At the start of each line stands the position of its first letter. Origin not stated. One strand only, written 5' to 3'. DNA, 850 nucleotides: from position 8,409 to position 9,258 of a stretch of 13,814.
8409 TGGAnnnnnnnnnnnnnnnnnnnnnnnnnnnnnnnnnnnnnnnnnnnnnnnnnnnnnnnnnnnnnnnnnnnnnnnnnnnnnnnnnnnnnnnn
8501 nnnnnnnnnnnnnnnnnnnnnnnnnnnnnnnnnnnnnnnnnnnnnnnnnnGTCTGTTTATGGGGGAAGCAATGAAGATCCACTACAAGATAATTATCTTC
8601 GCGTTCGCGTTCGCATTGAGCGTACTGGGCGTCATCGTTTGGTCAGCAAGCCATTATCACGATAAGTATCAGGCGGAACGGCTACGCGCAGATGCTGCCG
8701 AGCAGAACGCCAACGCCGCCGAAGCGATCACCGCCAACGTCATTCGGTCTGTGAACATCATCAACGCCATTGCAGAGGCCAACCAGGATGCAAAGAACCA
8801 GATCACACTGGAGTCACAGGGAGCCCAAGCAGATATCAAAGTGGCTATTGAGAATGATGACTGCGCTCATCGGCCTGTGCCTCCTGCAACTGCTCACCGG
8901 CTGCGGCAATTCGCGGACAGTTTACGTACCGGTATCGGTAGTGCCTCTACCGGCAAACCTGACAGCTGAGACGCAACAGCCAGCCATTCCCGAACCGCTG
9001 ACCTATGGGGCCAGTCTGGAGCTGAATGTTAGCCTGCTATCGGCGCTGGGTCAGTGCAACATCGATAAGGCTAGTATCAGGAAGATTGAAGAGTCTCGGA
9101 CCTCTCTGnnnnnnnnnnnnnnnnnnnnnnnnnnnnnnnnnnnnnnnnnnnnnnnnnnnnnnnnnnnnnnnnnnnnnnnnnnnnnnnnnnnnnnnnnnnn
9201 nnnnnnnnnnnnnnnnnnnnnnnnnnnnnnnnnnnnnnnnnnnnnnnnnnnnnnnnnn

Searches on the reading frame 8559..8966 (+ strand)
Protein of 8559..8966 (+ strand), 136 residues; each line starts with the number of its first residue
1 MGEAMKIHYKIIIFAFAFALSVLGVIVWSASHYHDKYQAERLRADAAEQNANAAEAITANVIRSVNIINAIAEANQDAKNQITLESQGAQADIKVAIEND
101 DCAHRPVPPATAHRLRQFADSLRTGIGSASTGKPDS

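Call 50: search_protein_families(library=pfam, proteins=[window:8559-8966:+], max_evalue=0.01)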
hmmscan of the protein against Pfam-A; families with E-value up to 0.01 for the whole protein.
window:8559-8966:+ (136 aa): 1 family
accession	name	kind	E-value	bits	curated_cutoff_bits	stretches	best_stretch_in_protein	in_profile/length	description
PF10828.13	DUF2570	-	4.3e-05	23.9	26.6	1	15-114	6-102/108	Protein of unknown function (DUF2570)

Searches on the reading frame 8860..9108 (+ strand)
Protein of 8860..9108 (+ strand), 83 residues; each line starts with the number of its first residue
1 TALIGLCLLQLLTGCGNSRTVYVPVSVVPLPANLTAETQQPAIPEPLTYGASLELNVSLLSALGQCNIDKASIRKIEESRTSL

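Call 50: search_protein_families(library=pfam, proteins=[window:8860-9108:+], max_evalue=0.01)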
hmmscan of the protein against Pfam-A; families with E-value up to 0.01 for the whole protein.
window:8860-9108:+ (83 aa): 1 family
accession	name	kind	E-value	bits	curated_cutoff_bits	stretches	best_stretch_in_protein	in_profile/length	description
PF23793.1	LysC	-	1.2e-18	67.2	27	1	11-79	2-68/69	Rz1-like lysis system protein LysC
